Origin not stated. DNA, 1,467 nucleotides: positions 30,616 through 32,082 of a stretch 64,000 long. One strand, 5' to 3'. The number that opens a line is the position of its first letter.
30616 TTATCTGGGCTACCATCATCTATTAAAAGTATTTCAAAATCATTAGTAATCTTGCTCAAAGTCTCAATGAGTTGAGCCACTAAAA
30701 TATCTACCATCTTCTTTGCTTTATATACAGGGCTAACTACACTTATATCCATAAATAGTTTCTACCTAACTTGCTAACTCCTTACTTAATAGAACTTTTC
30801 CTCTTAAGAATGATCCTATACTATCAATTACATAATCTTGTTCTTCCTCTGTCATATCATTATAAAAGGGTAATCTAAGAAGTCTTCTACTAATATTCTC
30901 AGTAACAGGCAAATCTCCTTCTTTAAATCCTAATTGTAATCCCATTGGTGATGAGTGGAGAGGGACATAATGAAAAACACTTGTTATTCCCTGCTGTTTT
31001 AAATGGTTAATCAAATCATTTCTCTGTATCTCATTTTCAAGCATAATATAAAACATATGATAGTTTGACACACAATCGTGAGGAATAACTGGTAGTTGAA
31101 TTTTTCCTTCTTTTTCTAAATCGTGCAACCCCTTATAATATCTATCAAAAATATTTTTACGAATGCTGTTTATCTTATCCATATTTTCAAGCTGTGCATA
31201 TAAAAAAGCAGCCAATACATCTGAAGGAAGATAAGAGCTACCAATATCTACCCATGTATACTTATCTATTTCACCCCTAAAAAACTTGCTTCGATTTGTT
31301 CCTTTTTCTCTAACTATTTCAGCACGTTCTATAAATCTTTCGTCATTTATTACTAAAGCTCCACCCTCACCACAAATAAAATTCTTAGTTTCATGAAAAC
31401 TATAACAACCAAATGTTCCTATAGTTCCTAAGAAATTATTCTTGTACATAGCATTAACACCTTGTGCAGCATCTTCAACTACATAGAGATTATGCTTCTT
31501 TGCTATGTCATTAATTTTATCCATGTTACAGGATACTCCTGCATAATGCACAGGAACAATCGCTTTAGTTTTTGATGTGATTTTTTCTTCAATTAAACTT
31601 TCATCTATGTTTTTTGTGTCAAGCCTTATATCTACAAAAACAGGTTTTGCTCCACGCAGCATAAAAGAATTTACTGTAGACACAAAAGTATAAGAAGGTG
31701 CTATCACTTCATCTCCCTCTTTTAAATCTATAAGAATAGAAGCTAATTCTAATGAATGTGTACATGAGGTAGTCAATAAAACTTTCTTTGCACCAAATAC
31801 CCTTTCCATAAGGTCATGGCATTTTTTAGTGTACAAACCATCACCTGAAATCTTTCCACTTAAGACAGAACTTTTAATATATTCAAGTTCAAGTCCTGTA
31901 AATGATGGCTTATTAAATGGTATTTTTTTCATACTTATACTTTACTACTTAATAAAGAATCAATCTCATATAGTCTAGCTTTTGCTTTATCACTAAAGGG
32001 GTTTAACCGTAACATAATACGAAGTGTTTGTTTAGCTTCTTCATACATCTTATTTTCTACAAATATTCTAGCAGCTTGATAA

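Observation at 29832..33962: Arn-pathway-like module: sugar aminotransferase, polyprenyl-P GT2 and a GT-C/TPR transferase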

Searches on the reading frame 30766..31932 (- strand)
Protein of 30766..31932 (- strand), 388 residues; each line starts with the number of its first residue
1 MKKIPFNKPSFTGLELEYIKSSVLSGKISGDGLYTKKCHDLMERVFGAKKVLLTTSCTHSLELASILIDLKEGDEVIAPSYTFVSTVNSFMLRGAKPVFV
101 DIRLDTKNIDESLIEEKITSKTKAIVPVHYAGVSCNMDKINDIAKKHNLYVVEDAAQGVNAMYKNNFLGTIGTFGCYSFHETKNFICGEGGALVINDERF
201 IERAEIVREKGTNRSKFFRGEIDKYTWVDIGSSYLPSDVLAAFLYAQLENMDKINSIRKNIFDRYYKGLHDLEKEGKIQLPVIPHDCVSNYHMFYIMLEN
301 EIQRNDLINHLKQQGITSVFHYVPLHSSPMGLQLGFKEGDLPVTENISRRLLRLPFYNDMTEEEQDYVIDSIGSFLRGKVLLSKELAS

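Call 3: search_protein_families(library=pfam, proteins=[window:30766-31932:-], max_evalue=0.01)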
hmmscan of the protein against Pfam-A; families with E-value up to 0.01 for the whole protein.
window:30766-31932:- (388 aa): 5 families
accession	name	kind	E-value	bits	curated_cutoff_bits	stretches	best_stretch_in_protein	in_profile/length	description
PF01041.23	DegT_DnrJ_EryC1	-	5.7e-94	315.7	19.8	1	15-372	7-359/360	DegT/DnrJ/EryC1/StrS aminotransferase family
PF00155.27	Aminotran_1_2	-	9.7e-08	32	19.7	1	47-156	64-187/361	Aminotransferase class I and II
PF00266.25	Aminotran_5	-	3.4e-07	30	21.5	1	38-161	48-182/371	Aminotransferase class-V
PF01276.26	OKR_DC_1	-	1.6e-05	24.3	27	1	36-163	69-212/417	Orn/Lys/Arg decarboxylase, major domain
PF01212.27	Beta_elim_lyase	-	8.4e-05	22.5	27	1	36-209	35-224/288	Beta-eliminating lyase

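Call 6: search_protein_families(library=ncbifam, proteins=[window:30766-31932:-], max_evalue=0.01)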
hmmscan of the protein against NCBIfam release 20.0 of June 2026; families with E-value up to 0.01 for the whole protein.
window:30766-31932:- (388 aa): 27 families (the best 25 are shown)
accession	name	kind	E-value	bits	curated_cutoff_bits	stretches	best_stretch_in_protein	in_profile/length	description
NF008687.0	PRK11706.1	equivalog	3.1e-182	605.4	375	1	3-375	1-373/375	dTDP-4-amino-4,6-dideoxygalactose transaminase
TIGR02379.1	ECA_wecE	subfamily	5.2e-170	565.2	434.85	1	4-375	2-374/376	dTDP-4-amino-4,6-dideoxy-D-glucose transaminase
TIGR03588.1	PseC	equivalog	1.3e-69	234.9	423.5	1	22-373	19-377/380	UDP-4-amino-4,6-dideoxy-N-acetyl-beta-L-altrosamine transaminase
NF008658.2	PRK11658.1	equivalog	4.9e-69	232.8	631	1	4-374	5-375/379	UDP-4-amino-4-deoxy-L-arabinose aminotransferase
TIGR04181.1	NHT_00031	hypoth_equivalog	3.8e-60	203.6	420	1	4-355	1-357/359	LegC family aminotransferase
NF011936.0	PRK15407.1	equivalog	4.9e-48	163.9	423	2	34-211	66-251/440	lipopolysaccharide biosynthesis protein RfbH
TIGR04427.1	PLP_DesI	equivalog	1.8e-35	122.8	650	1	35-370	54-377/390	dTDP-4-dehydro-6-deoxyglucose aminotransferase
NF005817.0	PRK07683.1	equivalog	1.3e-10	40.5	575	1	49-155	90-201/387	aminotransferase A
NF005816.0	PRK07682.1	equivalog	1e-08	34.3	620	1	49-156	91-204/390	aminotransferase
NF004975.0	PRK06348.1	equivalog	1.2e-08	34.4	549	1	44-168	85-214/384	pyridoxal phosphate-dependent aminotransferase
NF041364.1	GntC_guanitoxin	equivalog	1.7e-07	30.5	415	1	48-155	60-174/356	guanitoxin biosynthesis PLP-dependent (S)-gamma-hydroxy-L-arginine cyclodehydratase GntC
NF041091.1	asp_aminotase_Arch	equivalog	5.4e-07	28.8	550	1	70-156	108-201/376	aspartate aminotransferase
NF006230.0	PRK08363.1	equivalog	7.1e-07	28.3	534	1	48-157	93-208/398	alanine aminotransferase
NF006229.0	PRK08361.1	equivalog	2.3e-06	26.8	624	1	49-155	94-206/391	aspartate aminotransferase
NF004621.0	PRK05957.1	equivalog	2.4e-06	26.6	498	1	51-157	92-202/389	pyridoxal phosphate-dependent aminotransferase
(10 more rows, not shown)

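Call 23: search_solved_structures(query=window:30766-31932:-, max_evalue=1e-20, show_alignments=1)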
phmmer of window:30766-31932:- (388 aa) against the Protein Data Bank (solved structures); distinct sequences matched with E-value up to 1e-20: 54.
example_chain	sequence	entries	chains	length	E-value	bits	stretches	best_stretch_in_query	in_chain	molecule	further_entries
4piw_A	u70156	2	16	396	4.8e-140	469.9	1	3-371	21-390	TDP-4-keto-6-deoxy-D-glucose transaminase family protein | dTDP-4-amino-4,6-dideoxygalactose transaminase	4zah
6blg_A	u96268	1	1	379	1.1e-137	462.2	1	3-375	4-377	dTDP-4-amino-4,6-dideoxygalactose transaminase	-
3frk_A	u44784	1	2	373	5.9e-53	183.4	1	68-374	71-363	QdtB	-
1mdo_A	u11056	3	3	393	6.2e-52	180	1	4-372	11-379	ArnB aminotransferase | UDP-4-amino-4-deoxy-L-arabinose--oxoglutarate aminotransferase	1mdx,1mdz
4oca_A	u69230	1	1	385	4.4e-51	177.2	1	4-372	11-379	UDP-4-amino-4-deoxy-L-arabinose--oxoglutarate aminotransferase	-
8sng_A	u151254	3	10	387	3e-50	174.5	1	4-372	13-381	UDP-4-amino-4-deoxy-L-arabinose--oxoglutarate aminotransferase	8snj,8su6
7b0d_A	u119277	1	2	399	3.2e-50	174.4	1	46-376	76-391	Glutamine--scyllo-inositol transaminase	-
4lc3_A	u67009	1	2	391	7.3e-48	166.6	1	4-374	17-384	Putative UDP-4-amino-4-deoxy-l-arabinose--oxoglutarate aminotransferase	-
7b0m_AAA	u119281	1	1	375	9.4e-46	159.6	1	6-273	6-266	Sugar aminotransferase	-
3uwc_A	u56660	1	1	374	4.8e-44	154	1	56-376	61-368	Nucleotide-sugar aminotransferase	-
7n63_A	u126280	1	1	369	6.3e-43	150.3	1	59-377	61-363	Putative aminotransferase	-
3bn1_A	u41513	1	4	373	6.7e-43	150.3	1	4-373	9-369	Perosamine synthetase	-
3dr7_A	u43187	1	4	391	7.8e-43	150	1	4-373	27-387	Putative perosamine synthetase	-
3dr4_A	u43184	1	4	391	5.2e-42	147.3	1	4-373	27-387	Putative perosamine synthetase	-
2oga_A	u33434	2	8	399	1.2e-41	146.2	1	59-373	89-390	Transaminase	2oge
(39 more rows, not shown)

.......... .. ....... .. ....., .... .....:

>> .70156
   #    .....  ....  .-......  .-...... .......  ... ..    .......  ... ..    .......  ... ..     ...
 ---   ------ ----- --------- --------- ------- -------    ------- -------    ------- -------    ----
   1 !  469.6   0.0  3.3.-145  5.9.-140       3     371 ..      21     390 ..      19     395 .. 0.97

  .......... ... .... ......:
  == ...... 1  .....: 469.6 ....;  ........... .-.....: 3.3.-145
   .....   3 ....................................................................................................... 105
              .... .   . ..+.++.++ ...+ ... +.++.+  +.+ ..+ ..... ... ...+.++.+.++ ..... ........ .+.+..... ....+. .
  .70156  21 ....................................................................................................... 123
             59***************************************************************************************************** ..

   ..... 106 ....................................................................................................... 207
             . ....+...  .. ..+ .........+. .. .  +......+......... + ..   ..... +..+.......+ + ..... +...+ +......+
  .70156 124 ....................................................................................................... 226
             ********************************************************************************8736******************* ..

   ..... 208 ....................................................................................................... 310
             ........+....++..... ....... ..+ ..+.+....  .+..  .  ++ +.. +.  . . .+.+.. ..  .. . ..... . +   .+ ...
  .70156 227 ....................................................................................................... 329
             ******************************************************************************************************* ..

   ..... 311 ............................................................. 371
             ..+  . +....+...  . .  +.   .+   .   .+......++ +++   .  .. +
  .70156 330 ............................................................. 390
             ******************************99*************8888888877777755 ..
